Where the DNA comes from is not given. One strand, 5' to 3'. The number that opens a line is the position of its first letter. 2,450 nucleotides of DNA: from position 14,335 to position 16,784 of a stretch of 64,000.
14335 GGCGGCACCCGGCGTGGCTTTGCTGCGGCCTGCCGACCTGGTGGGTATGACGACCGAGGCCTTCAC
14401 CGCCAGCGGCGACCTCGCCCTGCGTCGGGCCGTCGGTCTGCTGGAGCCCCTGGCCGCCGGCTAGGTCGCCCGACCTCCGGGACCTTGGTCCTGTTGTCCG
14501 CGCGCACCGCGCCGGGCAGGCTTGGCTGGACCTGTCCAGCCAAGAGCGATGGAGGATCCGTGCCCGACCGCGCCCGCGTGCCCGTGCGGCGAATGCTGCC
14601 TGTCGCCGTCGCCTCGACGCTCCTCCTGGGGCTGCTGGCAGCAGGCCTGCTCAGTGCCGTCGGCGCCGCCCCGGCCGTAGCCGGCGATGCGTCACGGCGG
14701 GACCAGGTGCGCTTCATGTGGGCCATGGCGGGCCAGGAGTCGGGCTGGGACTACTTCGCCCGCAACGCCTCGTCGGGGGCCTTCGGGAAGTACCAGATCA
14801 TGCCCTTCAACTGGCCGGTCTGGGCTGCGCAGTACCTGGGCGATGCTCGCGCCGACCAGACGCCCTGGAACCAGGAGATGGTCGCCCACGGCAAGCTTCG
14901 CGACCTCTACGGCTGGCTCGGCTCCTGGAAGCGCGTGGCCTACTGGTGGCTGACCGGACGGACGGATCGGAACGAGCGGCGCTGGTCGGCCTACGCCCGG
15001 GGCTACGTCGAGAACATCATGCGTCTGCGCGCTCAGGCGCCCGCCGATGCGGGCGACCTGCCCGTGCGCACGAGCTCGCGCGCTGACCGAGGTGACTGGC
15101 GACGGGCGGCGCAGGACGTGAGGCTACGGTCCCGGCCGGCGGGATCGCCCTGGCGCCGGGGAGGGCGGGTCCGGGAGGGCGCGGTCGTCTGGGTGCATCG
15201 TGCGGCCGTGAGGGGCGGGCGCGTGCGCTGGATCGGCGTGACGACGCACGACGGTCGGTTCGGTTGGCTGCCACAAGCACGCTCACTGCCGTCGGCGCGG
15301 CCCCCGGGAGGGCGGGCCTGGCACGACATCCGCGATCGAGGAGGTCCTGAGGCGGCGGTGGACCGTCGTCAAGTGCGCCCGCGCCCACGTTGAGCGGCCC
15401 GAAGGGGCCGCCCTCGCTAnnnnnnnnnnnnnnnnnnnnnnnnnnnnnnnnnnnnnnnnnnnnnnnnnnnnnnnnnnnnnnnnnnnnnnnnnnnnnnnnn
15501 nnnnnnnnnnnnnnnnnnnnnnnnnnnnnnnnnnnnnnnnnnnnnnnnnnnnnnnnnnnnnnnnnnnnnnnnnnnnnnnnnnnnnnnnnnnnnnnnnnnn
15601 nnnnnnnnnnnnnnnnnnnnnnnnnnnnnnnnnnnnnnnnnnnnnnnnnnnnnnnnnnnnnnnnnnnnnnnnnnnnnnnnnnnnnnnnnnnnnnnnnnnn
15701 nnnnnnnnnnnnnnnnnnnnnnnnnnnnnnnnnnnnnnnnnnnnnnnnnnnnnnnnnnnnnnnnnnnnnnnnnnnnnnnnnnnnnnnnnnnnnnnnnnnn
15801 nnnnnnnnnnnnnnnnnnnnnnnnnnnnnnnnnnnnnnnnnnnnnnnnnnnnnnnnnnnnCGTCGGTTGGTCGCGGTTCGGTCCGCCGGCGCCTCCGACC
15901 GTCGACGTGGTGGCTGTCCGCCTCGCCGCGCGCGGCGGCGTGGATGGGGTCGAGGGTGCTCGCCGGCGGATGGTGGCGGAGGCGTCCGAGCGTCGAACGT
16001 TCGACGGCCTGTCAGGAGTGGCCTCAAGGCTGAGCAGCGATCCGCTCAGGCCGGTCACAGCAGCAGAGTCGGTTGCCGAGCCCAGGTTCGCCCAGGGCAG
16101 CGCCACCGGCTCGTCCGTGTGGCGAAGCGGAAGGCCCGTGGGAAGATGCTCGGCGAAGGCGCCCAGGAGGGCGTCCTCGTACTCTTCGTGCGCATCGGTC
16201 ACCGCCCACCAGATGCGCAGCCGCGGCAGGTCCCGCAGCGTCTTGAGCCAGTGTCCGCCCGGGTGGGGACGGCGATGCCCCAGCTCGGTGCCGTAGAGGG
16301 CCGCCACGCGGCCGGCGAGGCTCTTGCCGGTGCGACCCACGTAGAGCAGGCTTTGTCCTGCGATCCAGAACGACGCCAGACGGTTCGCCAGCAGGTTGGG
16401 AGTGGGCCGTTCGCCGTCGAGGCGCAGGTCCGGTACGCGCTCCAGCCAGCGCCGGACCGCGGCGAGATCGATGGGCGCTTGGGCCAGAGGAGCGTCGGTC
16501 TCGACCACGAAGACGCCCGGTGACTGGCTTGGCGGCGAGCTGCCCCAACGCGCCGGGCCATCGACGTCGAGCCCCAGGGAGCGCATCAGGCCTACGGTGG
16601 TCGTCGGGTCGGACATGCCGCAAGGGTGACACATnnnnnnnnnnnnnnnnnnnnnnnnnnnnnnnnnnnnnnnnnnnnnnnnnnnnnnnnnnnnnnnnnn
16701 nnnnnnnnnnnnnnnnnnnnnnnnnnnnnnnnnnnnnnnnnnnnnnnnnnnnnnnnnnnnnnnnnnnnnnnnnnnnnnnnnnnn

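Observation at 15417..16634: Full-length GreA fused to a ~230-aa N-terminal GIY-YIG-like domain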

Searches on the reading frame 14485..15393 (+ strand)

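Call 58: search_protein_families(library=pfam, proteins=[window:14485-15393:+], max_evalue=0.001)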
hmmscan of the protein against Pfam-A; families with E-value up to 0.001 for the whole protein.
window:14485-15393:+ (302 aa): 1 family
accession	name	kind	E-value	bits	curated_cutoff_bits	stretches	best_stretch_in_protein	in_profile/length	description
PF01464.25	SLT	-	0.00032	20.7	21.3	1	74-153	13-92/117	Transglycosylase SLT domain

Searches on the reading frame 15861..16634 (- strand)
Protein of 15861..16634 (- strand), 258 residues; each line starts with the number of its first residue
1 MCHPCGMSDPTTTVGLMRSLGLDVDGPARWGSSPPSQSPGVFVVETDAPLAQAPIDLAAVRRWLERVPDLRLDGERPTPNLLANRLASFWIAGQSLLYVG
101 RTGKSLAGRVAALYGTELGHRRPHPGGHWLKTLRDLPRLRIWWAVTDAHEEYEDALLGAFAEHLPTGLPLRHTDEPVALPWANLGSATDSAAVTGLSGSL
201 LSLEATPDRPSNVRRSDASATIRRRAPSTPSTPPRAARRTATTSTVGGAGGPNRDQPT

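Call 6: search_protein_families(library=pfam, proteins=[window:15861-16634:-], max_evalue=10)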
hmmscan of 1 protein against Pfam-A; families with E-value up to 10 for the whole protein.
seq(258 aa): 0 families

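Call 7: search_protein_families(library=ncbifam, proteins=[window:15861-16634:-], max_evalue=10)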
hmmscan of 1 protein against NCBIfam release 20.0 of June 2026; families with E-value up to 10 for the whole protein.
seq(258 aa): 0 families

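Call 8: search_solved_structures(query=window:15861-16634:-, max_evalue=10)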
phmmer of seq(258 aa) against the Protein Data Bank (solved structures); distinct sequences matched with E-value up to 10: 1.
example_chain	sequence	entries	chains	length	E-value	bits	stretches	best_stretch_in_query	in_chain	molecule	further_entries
8hfs_Y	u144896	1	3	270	0.71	12.6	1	155-205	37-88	Mannose-specific PTS system, IIC component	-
